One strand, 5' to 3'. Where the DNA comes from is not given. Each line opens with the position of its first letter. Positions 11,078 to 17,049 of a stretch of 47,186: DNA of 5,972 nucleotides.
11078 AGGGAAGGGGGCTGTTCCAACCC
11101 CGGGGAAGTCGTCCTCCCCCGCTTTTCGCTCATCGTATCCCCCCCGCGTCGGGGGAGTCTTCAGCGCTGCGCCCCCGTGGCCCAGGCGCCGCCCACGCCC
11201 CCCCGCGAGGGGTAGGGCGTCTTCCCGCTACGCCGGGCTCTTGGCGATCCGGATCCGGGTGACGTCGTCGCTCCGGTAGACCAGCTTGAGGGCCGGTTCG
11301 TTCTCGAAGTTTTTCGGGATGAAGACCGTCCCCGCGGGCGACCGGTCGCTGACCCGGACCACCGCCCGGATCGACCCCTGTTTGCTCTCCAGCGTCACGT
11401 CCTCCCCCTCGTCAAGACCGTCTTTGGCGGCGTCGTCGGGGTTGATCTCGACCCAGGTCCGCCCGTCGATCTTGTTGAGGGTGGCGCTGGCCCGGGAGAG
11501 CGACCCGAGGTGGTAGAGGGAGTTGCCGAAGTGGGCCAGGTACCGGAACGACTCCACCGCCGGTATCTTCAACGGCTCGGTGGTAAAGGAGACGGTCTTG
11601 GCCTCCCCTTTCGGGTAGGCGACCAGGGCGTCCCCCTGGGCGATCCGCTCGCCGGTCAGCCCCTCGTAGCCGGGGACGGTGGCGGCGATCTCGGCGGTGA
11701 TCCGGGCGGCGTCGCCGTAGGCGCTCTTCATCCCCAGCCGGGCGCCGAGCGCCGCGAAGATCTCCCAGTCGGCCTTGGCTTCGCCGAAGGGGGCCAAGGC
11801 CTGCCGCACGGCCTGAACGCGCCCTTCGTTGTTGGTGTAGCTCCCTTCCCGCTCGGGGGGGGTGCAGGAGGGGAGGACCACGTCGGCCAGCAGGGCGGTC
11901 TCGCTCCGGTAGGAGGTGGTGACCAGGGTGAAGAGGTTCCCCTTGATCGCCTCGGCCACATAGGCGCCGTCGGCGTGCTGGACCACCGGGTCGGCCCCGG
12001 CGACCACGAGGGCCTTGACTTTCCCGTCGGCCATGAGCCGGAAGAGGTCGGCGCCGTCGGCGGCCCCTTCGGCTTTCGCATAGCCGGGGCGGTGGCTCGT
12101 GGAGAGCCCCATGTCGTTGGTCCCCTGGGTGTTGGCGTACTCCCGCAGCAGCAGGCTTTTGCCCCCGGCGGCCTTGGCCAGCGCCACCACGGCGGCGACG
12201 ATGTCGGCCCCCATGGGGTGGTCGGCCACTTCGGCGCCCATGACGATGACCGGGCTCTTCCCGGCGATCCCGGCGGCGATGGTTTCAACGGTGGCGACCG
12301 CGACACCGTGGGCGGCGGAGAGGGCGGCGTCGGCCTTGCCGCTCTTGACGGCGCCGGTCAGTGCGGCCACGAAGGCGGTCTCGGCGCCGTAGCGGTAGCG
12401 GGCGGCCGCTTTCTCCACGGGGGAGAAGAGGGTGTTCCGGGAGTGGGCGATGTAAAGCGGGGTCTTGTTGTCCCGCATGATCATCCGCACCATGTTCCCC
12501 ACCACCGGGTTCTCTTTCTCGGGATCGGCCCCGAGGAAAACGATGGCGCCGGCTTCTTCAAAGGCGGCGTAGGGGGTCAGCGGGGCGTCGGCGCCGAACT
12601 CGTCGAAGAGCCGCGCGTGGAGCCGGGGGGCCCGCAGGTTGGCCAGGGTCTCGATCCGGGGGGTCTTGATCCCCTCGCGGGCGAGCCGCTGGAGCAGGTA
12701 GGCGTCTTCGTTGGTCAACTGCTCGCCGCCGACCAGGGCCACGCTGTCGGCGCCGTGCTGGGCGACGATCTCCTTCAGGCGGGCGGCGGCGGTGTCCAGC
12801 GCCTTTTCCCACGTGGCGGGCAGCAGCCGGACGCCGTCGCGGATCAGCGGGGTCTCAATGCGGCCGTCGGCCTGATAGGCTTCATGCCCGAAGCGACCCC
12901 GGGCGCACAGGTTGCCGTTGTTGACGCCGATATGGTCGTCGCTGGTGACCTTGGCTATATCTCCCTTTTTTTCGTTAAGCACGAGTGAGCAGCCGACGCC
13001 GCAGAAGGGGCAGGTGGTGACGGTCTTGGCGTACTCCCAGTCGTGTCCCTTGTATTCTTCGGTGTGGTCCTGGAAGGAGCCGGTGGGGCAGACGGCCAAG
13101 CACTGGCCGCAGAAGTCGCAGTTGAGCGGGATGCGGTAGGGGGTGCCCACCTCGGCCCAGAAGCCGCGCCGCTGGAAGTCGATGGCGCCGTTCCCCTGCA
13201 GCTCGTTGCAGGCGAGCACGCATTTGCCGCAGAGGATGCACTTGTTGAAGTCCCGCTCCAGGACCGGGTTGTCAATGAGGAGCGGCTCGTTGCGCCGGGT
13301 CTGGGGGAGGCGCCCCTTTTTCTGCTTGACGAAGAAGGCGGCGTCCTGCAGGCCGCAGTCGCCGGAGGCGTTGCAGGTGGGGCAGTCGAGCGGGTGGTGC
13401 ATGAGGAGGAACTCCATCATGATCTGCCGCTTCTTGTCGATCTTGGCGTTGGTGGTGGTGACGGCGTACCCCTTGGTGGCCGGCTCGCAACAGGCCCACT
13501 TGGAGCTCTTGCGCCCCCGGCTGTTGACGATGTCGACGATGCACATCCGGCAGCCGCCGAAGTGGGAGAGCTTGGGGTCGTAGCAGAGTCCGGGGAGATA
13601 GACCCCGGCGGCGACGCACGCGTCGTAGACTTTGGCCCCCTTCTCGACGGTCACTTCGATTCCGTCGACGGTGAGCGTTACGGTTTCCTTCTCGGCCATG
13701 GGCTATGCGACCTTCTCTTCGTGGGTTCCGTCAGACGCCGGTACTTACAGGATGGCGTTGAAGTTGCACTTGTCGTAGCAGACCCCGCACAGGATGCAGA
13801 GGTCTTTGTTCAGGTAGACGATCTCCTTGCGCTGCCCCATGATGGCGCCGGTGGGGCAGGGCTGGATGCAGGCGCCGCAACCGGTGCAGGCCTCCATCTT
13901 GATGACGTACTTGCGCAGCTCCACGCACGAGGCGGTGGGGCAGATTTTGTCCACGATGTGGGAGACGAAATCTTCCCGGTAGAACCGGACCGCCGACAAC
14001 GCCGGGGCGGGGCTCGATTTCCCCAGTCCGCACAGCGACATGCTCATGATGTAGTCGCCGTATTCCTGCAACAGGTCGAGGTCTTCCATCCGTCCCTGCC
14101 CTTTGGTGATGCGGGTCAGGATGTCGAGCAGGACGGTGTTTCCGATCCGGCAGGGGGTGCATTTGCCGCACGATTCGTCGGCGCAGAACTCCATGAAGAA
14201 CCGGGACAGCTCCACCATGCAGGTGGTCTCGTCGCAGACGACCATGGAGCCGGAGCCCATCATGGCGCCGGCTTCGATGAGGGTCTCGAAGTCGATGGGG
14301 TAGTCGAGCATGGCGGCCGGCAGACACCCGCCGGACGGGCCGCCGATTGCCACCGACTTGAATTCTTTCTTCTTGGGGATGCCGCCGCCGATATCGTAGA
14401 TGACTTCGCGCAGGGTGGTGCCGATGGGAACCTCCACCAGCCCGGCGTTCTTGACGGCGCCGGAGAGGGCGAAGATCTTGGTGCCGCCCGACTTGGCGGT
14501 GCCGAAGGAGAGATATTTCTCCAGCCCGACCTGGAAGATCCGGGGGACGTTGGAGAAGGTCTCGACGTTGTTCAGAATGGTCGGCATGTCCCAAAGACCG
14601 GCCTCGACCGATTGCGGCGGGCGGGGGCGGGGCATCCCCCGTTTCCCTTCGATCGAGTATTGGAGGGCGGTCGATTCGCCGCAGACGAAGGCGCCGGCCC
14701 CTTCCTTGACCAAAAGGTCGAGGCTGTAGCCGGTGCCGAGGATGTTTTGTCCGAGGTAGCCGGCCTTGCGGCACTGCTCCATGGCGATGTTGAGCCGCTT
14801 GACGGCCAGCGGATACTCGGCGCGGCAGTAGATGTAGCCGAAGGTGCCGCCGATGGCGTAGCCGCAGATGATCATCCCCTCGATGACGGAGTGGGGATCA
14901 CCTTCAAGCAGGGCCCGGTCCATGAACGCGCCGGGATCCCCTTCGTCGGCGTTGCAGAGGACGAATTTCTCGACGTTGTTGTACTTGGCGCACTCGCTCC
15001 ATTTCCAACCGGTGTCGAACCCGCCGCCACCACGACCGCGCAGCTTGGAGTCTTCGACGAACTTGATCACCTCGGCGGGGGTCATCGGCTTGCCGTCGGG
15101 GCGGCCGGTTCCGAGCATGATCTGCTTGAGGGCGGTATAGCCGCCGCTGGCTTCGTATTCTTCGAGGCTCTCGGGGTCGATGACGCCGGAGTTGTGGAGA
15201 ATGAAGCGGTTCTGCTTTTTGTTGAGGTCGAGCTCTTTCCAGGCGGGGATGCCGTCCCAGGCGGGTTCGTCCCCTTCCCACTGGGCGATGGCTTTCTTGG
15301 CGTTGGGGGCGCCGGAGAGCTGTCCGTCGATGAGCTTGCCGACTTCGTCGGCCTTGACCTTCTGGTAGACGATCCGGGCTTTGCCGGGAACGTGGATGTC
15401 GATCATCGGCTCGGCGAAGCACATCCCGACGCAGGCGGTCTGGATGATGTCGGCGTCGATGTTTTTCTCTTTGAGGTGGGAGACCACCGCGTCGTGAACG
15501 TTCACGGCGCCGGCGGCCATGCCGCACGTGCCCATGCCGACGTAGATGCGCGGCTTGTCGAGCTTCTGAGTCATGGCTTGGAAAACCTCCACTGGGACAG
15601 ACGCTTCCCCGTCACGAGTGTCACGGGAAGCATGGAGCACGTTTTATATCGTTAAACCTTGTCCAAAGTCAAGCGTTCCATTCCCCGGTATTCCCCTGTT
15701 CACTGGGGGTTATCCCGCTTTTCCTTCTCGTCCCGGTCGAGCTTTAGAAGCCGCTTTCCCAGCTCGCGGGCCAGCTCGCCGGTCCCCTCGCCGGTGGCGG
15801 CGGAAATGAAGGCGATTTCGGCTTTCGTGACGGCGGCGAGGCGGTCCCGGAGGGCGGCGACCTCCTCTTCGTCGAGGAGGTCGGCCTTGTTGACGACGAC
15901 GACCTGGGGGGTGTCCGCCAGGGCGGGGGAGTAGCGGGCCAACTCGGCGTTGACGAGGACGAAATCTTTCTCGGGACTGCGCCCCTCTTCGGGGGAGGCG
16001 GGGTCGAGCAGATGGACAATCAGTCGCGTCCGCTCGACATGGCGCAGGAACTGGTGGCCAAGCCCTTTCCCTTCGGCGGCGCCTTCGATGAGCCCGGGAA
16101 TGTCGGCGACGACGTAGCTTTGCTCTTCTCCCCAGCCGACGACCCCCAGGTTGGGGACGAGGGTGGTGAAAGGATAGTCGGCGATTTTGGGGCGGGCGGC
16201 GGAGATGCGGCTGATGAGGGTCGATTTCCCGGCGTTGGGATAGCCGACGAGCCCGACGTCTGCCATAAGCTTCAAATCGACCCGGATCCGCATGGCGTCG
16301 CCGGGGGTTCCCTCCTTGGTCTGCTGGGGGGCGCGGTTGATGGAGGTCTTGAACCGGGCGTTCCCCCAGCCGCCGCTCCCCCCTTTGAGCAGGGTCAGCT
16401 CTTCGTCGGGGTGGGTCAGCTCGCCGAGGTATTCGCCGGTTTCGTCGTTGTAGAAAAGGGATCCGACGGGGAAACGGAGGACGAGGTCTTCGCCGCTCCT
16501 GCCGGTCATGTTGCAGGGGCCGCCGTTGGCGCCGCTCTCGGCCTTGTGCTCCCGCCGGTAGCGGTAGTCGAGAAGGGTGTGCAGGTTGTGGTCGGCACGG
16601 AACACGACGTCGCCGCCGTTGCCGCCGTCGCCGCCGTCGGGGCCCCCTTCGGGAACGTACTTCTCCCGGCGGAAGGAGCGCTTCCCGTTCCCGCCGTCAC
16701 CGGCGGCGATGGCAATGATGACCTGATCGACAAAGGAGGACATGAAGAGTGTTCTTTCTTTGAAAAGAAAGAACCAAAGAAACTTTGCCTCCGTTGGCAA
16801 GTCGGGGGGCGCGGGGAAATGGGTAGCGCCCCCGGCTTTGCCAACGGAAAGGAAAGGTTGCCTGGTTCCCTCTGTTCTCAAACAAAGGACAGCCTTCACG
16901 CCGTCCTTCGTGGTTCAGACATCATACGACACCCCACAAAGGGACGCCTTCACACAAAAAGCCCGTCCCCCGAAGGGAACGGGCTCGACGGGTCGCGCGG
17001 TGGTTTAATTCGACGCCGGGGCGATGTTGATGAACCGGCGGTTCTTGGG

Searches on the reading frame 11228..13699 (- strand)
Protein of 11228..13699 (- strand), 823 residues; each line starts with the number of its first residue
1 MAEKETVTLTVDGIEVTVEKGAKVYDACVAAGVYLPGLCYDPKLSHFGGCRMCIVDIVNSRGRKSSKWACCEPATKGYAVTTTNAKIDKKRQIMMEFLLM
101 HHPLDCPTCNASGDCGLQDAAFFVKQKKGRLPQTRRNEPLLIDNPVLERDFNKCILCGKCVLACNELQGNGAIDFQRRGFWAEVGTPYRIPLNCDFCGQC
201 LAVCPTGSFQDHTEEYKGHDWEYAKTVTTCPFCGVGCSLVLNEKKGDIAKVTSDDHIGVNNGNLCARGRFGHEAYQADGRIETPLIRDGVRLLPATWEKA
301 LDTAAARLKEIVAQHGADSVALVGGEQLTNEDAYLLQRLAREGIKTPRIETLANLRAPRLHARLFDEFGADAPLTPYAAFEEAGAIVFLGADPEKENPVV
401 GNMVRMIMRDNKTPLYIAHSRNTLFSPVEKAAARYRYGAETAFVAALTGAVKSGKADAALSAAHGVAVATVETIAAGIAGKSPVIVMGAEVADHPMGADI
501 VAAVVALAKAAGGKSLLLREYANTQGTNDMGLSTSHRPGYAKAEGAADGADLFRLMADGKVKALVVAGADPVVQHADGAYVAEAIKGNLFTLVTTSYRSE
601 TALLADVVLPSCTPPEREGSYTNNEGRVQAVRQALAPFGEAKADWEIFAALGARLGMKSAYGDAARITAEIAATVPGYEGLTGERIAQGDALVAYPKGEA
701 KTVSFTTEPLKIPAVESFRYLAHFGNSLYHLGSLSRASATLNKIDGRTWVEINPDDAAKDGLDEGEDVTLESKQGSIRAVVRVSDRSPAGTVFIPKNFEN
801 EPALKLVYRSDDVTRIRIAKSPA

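Call 41: search_protein_families(library=pfam, proteins=[window:11228-13699:-], max_evalue=0.0001)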
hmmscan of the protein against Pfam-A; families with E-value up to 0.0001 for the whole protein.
window:11228-13699:- (823 aa): 9 families
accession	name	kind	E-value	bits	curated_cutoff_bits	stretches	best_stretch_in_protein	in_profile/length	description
PF00384.28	Molybdopterin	-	2e-47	162.4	24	1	280-653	1-352/353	Molybdopterin oxidoreductase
PF13510.11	Fer2_4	-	3.8e-15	56.1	22.8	1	5-84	2-81/82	2Fe-2S iron-sulfur cluster binding domain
PF04879.21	Molybdop_Fe4S4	-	1e-14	54.7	22.7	1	225-273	3-51/55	Molybdopterin oxidoreductase Fe4S4 domain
PF01568.27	Molydop_binding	-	1.4e-14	54.4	26.8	1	729-805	12-91/110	Molydopterin dinucleotide binding domain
PF10588.14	NADH-G_4Fe-4S_3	-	4.7e-13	48.9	27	1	91-124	1-34/40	NADH-ubiquinone oxidoreductase-G iron-sulfur binding region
PF12838.12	Fer4_7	-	1.3e-09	38.8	27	1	153-207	1-51/52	4Fe-4S dicluster domain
PF22117.2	Fer4_Nqo3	-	4.3e-08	33.7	27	1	145-209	2-66/67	NADH-quinone oxidoreductase subunit 3, ferredoxin-like domain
PF14697.11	Fer4_21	-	7.5e-06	26.4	35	1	152-206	6-53/59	4Fe-4S dicluster domain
PF00037.32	Fer4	-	1.1e-05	25.5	21.1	0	190-207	4-21/24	4Fe-4S binding domain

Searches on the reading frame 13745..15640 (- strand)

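Call 41: search_protein_families(library=pfam, proteins=[window:13745-15640:-], max_evalue=0.0001)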
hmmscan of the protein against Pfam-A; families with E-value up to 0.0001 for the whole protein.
window:13745-15640:- (631 aa): 10 families
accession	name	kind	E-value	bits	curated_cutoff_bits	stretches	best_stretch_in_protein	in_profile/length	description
PF01512.22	Complex1_51K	-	6.6e-41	140.1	31.2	1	195-367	1-150/150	Nuo51 FMN-binding domain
PF10589.14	NADH_4Fe-4S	-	2.8e-29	101.3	23.5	1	478-561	2-85/85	NADH-ubiquinone oxidoreductase-F iron-sulfur binding region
PF00037.32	Fer4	-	3.9e-09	36.4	21.1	1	578-600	1-23/24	4Fe-4S binding domain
PF10531.15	SLBB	-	1.6e-08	34.7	27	1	390-436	2-51/55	SLBB domain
PF12838.12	Fer4_7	-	9e-08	32.9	27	1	585-629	2-52/52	4Fe-4S dicluster domain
PF13187.11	Fer4_9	-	9.5e-07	29.2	27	1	584-630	1-52/52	4Fe-4S dicluster domain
PF13237.11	Fer4_10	-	1.4e-05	25.3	25.5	1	578-625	2-52/53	4Fe-4S dicluster domain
PF14697.11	Fer4_21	-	2e-05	25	35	1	579-629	2-56/59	4Fe-4S dicluster domain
PF12837.12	Fer4_6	-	4.1e-05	23.8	25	0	580-600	4-24/24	4Fe-4S binding domain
PF22461.2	SLBB_2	-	9.8e-05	22.8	27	0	389-444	2-50/79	SLBB domain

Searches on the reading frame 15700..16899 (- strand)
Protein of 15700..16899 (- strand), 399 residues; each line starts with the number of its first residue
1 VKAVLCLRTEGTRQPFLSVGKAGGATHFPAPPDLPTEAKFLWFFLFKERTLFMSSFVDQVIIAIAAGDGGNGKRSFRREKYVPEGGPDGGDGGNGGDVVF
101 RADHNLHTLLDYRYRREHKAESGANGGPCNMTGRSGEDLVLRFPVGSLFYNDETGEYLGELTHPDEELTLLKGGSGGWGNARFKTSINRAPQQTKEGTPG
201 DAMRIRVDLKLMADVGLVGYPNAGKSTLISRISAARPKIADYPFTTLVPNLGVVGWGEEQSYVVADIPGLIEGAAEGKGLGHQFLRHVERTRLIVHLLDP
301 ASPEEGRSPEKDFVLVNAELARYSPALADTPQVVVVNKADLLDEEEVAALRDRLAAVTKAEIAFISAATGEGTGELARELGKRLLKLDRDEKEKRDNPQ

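Call 41: search_protein_families(library=pfam, proteins=[window:15700-16899:-], max_evalue=0.0001)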
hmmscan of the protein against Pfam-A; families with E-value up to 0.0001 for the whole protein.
window:15700-16899:- (399 aa): 4 families
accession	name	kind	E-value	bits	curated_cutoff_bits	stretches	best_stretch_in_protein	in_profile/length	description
PF01018.28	GTP1_OBG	-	9.3e-56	188.2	27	1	57-211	1-155/155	GTP1/OBG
PF01926.29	MMR_HSR1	-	2.9e-25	89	21.9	1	214-338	1-113/113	50S ribosome-binding GTPase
PF02421.24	FeoB_N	-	4.9e-11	42.8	27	1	215-379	3-155/156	Ferrous iron transport protein B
PF03193.22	RsgA_GTPase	-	9.5e-05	22.7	30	0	330-384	54-108/174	RsgA GTPase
